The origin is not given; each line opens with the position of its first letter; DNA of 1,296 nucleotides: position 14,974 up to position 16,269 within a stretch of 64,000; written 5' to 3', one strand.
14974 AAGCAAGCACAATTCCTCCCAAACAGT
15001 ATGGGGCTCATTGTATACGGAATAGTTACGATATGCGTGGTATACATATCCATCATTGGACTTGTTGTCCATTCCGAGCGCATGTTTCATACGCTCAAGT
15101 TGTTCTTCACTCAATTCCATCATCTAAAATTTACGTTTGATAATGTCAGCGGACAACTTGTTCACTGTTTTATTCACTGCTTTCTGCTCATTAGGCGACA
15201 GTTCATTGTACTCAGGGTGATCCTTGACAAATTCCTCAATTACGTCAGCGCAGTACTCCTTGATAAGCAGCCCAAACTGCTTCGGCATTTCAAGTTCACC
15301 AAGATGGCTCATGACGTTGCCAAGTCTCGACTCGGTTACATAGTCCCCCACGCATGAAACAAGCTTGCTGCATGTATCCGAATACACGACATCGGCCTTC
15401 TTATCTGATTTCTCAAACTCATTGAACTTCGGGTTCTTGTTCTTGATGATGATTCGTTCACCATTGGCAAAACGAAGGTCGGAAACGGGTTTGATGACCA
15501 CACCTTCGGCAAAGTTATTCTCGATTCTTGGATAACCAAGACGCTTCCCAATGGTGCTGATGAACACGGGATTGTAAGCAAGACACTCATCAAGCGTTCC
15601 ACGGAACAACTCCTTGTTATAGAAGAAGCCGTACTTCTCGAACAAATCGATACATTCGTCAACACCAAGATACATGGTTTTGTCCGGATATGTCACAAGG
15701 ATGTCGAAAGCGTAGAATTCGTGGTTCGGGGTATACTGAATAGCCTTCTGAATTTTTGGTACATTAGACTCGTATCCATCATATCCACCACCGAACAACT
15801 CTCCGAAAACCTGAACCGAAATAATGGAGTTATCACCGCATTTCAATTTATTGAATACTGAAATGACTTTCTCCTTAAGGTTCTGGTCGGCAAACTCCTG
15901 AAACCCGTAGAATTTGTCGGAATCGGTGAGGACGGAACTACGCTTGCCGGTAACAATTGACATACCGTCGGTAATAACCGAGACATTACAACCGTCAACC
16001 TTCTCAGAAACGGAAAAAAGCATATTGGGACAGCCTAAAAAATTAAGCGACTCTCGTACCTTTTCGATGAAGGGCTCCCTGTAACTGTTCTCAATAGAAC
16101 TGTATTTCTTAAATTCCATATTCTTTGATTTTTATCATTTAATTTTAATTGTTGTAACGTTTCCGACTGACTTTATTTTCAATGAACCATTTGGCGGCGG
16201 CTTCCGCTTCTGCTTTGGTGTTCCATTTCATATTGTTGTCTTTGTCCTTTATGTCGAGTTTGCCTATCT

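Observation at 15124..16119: T4 Rnl2-type RNA ligase, with a second KxDG ligase-like protein at 5283-5963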

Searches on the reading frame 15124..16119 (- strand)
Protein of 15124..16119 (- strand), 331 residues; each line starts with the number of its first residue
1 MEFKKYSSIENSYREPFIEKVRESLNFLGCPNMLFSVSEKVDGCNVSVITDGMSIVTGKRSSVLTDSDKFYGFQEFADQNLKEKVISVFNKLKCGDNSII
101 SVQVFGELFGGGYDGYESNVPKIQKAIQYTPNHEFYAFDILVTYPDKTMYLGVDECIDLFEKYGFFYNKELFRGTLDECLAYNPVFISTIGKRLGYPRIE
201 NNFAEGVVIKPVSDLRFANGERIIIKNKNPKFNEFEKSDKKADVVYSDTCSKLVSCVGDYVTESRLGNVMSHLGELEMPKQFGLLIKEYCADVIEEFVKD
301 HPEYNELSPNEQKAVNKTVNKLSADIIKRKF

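Call 3: search_protein_families(library=pfam, proteins=[window:15124-16119:-], max_evalue=0.1)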
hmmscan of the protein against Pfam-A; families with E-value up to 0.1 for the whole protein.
window:15124-16119:- (331 aa): 2 families
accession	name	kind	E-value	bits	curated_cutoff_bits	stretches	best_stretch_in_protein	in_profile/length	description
PF09414.15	RNA_ligase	-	2.2e-19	70.7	27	1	36-226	4-169/171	RNA ligase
PF18043.6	T4_Rnl2_C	-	1.9e-16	60.6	27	1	247-321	4-78/82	T4 RNA ligase 2 C-terminal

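Call 4: search_solved_structures(query=window:15124-16119:-, max_evalue=1, show_alignments=3)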
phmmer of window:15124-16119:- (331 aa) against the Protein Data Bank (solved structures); distinct sequences matched with E-value up to 1: 5.
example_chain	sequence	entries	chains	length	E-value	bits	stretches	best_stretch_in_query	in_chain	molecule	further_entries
2hvq_A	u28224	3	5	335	9.2e-28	100.8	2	203-304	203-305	Hypothetical 37.6 kDa protein in Gp24-hoc intergenic region | T4 RNA ligase 2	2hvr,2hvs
1s68_A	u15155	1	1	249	6.3e-18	68.5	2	3-178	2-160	RNA Ligase 2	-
1xdn_A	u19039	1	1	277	1.2e-14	57.6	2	127-212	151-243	RNA editing ligase MP52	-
3dwl_E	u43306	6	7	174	0.046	16.3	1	146-191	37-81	Actin-related protein 2/3 complex subunit 3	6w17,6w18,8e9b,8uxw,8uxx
5i8l_A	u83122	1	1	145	0.33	13.5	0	78-118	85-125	Lysozyme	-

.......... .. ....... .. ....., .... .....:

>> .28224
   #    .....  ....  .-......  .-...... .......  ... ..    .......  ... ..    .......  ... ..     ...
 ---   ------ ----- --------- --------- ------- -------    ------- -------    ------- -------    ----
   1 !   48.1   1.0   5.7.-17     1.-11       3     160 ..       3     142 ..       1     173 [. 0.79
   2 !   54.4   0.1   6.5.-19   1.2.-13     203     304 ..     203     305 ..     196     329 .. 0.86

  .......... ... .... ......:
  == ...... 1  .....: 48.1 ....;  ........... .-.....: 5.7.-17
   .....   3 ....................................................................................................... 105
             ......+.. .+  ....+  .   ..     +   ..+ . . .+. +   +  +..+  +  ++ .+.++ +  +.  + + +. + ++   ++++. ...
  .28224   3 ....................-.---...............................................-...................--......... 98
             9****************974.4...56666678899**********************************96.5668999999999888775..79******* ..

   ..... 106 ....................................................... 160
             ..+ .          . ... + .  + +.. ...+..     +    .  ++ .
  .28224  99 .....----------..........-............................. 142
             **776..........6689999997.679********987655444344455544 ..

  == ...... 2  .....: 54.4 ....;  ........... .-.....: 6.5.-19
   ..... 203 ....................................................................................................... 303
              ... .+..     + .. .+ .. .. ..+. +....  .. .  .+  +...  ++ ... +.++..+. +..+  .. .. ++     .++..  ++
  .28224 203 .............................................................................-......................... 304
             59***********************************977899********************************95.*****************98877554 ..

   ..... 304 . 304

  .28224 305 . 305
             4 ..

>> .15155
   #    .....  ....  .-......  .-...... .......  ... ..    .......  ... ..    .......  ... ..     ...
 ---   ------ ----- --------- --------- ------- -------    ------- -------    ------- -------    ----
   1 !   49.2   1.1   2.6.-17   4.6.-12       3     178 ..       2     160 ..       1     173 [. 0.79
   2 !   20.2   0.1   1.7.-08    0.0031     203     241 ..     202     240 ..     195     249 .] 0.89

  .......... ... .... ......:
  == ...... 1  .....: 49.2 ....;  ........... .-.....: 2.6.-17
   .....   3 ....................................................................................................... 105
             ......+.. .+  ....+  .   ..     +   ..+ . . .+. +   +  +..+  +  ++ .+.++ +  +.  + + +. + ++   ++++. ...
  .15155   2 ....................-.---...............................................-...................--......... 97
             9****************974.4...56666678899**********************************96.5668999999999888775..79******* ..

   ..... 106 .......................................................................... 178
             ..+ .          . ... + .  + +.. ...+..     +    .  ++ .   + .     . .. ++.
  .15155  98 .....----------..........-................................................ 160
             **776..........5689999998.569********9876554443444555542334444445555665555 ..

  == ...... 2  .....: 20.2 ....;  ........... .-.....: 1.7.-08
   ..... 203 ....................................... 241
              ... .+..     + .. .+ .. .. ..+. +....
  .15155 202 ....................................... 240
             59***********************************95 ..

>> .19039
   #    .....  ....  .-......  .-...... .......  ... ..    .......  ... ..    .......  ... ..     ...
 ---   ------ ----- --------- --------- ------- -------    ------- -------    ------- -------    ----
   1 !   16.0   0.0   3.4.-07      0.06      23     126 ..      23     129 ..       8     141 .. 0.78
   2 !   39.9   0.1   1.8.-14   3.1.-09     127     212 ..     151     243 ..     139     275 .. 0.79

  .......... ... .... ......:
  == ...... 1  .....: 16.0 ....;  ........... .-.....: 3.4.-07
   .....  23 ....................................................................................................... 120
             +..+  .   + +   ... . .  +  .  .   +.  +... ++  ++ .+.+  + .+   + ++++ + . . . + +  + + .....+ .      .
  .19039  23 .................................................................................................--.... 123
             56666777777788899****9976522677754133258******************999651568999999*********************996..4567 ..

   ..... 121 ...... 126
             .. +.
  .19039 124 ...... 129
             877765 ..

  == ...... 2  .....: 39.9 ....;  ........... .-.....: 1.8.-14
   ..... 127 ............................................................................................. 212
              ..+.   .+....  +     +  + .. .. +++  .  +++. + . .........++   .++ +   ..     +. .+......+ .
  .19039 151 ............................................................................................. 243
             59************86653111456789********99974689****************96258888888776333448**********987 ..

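Call 12: search_protein_families(library=phrogs, proteins=[window:15124-16119:-], max_evalue=0.01)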
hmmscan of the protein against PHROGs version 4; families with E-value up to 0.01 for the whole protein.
window:15124-16119:- (331 aa): 3 families
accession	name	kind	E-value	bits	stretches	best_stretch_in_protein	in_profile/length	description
phrog_548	-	DNA, RNA and nucleotide metabolism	1.5e-62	212.7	1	1-329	1-333/341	RNA ligase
phrog_968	-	DNA, RNA and nucleotide metabolism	1.4e-08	35.1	1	35-237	186-393/398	RNA ligase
phrog_27723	-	DNA, RNA and nucleotide metabolism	0.00044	21.3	1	249-300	4-54/88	RNA ligase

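Call 13: search_protein_families(library=ncbifam, proteins=[window:15124-16119:-], max_evalue=0.01)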
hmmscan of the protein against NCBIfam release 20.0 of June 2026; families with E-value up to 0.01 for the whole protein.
window:15124-16119:- (331 aa): 2 families
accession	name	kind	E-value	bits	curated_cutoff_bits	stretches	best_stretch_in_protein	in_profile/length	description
TIGR02307.1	RNA_lig_RNL2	equivalog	2.4e-53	181.8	197.15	1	3-329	1-319/326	RNA ligase, Rnl2 family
TIGR02306.1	RNA_lig_DRB0094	equivalog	1.1e-05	24.5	151.15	1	86-232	212-338/341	RNA ligase (ATP)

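Call 23: find_homologous_proteins(query=window:15124-16119:-, max_evalue=0.001)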
Query window:15124-16119:- (331 aa): 607 proteins with E <= 0.001 among 1920 candidates; the best 120 are listed.
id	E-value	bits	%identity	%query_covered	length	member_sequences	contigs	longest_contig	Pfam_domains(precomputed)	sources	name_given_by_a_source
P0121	2.4e-202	689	92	100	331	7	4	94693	PF18043.7,PF09414.16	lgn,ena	-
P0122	1.2e-189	648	86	100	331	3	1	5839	PF18043.7,PF09414.16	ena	-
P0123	1.8e-189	647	85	100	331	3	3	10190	PF18043.7,PF09414.16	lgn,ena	-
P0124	6.6e-170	583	76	100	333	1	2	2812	PF18043.7,PF09414.16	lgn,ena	-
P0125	9.2e-168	576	77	100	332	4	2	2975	PF18043.7,PF09414.16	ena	-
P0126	4.6e-164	564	75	100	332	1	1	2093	PF18043.7,PF09414.16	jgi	jgi:Rnl2 family RNA ligase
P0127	3.0e-163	561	75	100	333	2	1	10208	PF18043.7,PF09414.16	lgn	-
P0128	8.1e-163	559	74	100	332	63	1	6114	PF18043.7,PF09414.16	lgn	-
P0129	2.1e-161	555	73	100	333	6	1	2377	PF18043.7,PF09414.16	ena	-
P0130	6.3e-161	553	74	100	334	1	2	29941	PF18043.7,PF09414.16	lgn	-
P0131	8.8e-160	549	72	100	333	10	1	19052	PF18043.7,PF09414.16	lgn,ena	-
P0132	5.1e-157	540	72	100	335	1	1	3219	PF18043.7,PF09414.16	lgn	-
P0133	4.9e-154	531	72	100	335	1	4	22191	PF18043.7,PF09414.16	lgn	-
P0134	7.1e-154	530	70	100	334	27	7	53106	PF18043.7,PF09414.16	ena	-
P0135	1.2e-148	513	69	100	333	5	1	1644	PF18043.7,PF09414.16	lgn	-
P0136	2.6e-147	508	68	100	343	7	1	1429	PF18043.7,PF09414.16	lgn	-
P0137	8.7e-144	497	69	100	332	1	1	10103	PF18043.7,PF09414.16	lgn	-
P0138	2.3e-139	482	66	100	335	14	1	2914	PF18043.7,PF09414.16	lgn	-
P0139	2.2e-80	289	46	99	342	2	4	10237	PF18043.7,PF09414.16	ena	-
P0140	4.8e-78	281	45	100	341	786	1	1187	PF18043.7,PF09414.16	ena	-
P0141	2.4e-77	279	45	99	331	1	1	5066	PF18043.7,PF09414.16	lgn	-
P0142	3.5e-76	275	41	99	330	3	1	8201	PF18043.7,PF09414.16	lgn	-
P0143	5.2e-76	274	44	100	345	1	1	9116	PF18043.7,PF09414.16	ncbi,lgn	-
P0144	5.4e-76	274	44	100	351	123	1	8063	PF18043.7,PF09414.16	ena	-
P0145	9.0e-76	273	44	100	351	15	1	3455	PF18043.7,PF09414.16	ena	-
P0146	1.2e-75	273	43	100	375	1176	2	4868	PF18043.7,PF09414.16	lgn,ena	-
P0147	1.3e-75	273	44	100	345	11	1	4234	PF18043.7,PF09414.16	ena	-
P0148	1.7e-75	272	43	100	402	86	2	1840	PF18043.7,PF09414.16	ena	-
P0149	2.5e-75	272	43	100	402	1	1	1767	PF18043.7,PF09414.16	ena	-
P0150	1.3e-74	270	47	99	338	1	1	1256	PF18043.7,PF09414.16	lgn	-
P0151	2.2e-74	269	43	99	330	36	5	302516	PF18043.7,PF09414.16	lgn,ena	-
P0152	2.8e-73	265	43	100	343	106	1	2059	PF18043.7,PF09414.16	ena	-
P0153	5.3e-73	264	44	99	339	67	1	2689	PF18043.7,PF09414.16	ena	-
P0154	8.1e-73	264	43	100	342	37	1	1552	PF18043.7,PF09414.16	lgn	-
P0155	8.7e-73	264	44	100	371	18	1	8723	PF18043.7,PF09414.16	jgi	-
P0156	9.2e-73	264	42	100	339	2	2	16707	PF18043.7,PF09414.16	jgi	-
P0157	1.2e-72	263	42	100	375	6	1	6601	PF18043.7,PF09414.16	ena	-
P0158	1.2e-72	263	47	98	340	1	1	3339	PF18043.7,PF09414.16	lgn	-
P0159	1.9e-72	262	45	99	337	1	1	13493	PF18043.7,PF09414.16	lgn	-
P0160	4.2e-72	261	44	99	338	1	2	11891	PF18043.7,PF09414.16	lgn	-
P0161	5.1e-72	261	43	100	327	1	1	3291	PF18043.7,PF09414.16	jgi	-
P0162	5.2e-72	261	41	99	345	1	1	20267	PF18043.7,PF09414.16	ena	-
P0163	1.1e-71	260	42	100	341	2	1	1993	PF18043.7,PF09414.16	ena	-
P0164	1.4e-71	260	42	100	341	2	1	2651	PF18043.7,PF09414.16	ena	-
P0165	1.9e-71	259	42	99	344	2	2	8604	PF18043.7,PF09414.16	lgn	-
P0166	2.4e-71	259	43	100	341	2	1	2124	PF18043.7,PF09414.16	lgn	-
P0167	2.9e-71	259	42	100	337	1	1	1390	PF18043.7,PF09414.16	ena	-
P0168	6.6e-71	257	43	100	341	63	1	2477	PF18043.7,PF09414.16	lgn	-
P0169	1.0e-70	257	41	100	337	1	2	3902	PF18043.7,PF09414.16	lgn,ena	-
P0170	1.2e-70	257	42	98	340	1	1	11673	PF18043.7,PF09414.16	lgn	-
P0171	2.5e-70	256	43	99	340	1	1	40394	PF18043.7,PF09414.16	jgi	-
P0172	4.8e-70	255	40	99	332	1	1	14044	PF18043.7,PF09414.16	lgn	-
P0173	5.5e-70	254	42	99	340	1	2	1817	PF18043.7,PF09414.16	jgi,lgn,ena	-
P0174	1.3e-69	253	42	99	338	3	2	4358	PF18043.7,PF09414.16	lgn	-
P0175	1.8e-69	253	43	99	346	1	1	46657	PF18043.7,PF09414.16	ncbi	-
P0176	1.8e-69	253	42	100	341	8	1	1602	PF18043.7,PF09414.16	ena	-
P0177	2.0e-69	253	41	100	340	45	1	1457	PF18043.7,PF09414.16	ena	-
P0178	2.9e-69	252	42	100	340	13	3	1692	PF18043.7,PF09414.16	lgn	-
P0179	3.0e-69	252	45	99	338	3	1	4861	PF18043.7,PF09414.16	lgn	-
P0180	3.1e-69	252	40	100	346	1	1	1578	PF18043.7,PF09414.16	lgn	-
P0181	3.8e-69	252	41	100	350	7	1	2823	PF18043.7,PF09414.16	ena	-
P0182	4.5e-69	251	40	99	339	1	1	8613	PF18043.7,PF09414.16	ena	-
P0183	4.7e-69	251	41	100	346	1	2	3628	PF18043.7,PF09414.16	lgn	-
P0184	4.8e-69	251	40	100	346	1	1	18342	PF18043.7,PF09414.16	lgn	-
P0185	4.9e-69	251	42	99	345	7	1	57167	PF18043.7,PF09414.16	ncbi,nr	ncbi:MAG: RNA ligase, Rnl2 family [Bacteroidales bacterium]|nr:RNA ligase, Rnl2 family [Bacteroidale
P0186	5.4e-69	251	40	100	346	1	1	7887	PF18043.7,PF09414.16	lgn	-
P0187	6.0e-69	251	46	98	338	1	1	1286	PF18043.7,PF09414.16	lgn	-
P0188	7.4e-69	251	40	100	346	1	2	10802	PF18043.7,PF09414.16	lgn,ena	-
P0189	7.6e-69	251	40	100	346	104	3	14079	PF18043.7,PF09414.16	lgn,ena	-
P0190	9.1e-69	250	41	99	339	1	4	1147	PF18043.7,PF09414.16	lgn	-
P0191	9.8e-69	250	40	100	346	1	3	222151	PF18043.7,PF09414.16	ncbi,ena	-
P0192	1.1e-68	250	41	99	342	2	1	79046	PF18043.7,PF09414.16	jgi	-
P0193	1.2e-68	250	40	100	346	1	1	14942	PF18043.7,PF09414.16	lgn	-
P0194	1.3e-68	250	40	100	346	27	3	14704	PF18043.7,PF09414.16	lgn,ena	-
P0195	1.5e-68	250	41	100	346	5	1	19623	PF18043.7,PF09414.16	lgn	-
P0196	1.7e-68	249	42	99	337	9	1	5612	PF18043.7,PF09414.16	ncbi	-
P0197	2.1e-68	249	41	99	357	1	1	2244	PF18043.7,PF09414.16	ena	-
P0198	2.5e-68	249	43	99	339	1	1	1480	PF18043.7,PF09414.16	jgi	jgi:Rnl2 family RNA ligase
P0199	3.5e-68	248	41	100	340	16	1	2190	PF18043.7,PF09414.16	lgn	-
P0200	3.8e-68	248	41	100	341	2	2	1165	PF18043.7,PF09414.16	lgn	-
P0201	4.0e-68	248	39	100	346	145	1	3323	PF18043.7,PF09414.16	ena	-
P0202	4.1e-68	248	42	99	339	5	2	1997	PF18043.7,PF09414.16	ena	-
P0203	4.2e-68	248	42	99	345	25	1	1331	PF18043.7,PF09414.16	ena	-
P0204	4.6e-68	248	40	100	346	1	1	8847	PF18043.7,PF09414.16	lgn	-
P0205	4.9e-68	248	40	100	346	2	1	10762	PF18043.7,PF09414.16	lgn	-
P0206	6.4e-68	248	41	99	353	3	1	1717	PF18043.7,PF09414.16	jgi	-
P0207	8.0e-68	247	39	100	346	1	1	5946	PF18043.7,PF09414.16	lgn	-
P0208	1.2e-67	247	39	100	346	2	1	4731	PF18043.7,PF09414.16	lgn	-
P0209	1.4e-67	247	39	100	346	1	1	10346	PF18043.7,PF09414.16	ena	-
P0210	2.0e-67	246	39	100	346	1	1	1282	PF18043.7,PF09414.16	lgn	-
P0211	3.4e-67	245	40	100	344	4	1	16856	PF18043.7,PF09414.16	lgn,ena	-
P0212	3.5e-67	245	39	100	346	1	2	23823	PF18043.7,PF09414.16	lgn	-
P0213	3.6e-67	245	45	98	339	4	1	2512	PF18043.7,PF09414.16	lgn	-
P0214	6.3e-67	244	41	99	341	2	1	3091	PF18043.7,PF09414.16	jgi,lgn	-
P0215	8.4e-67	244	40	99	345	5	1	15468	PF18043.7,PF09414.16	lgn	-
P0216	8.6e-67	244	41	99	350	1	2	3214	PF18043.7,PF09414.16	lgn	-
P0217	8.8e-67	244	41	99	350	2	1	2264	PF18043.7,PF09414.16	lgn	-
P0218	1.1e-66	244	41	97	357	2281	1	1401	PF18043.7,PF09414.16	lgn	-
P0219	1.2e-66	243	41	100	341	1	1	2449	PF18043.7,PF09414.16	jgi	-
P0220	1.2e-66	243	41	100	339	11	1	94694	PF18043.7,PF09414.16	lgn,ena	-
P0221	1.5e-66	243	40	99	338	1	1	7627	PF18043.7,PF09414.16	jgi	jgi:Rnl2 family RNA ligase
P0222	1.6e-66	243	41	99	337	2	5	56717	PF18043.7,PF09414.16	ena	-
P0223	1.8e-66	243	41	100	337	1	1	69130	PF18043.7,PF09414.16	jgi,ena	jgi:RNA ligase, Rnl2 family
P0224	2.8e-66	242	40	96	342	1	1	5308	PF18043.7,PF09414.16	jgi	-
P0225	3.7e-66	242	42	100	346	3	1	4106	PF18043.7,PF09414.16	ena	-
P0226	5.5e-66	241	40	99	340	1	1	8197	PF18043.7,PF09414.16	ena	-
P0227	7.9e-66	241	39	99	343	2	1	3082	PF18043.7,PF09414.16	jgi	jgi:Rnl2 family RNA ligase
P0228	1.3e-65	240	41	99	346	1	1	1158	PF18043.7,PF09414.16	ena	-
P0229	1.7e-65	240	41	99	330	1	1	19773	PF18043.7,PF09414.16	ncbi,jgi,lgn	-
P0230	4.6e-65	238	41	100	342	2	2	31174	PF18043.7,PF09414.16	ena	-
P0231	5.7e-65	238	40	100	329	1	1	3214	PF18043.7,PF09414.16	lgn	-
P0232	1.2e-64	237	39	100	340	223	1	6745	PF18043.7,PF09414.16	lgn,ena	-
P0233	2.6e-64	236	42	99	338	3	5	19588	PF18043.7,PF09414.16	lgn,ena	-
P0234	3.7e-64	235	44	100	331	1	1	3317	PF18043.7,PF09414.16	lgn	-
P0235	2.1e-63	233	40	99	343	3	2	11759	PF18043.7,PF09414.16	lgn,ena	-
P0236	2.3e-63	233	41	100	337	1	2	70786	PF18043.7,PF09414.16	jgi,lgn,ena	jgi:Rnl2 family RNA ligase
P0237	1.6e-62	230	44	99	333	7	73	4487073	PF18043.7,PF09414.16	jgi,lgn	jgi:Rnl2 family RNA ligase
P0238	3.0e-62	229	41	99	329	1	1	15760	PF18043.7,PF09414.16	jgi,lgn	jgi:Rnl2 family RNA ligase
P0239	4.4e-62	228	43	100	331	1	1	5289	PF18043.7,PF09414.16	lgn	-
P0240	5.7e-62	228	40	100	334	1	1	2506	PF18043.7,PF09414.16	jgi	jgi:Rnl2 family RNA ligase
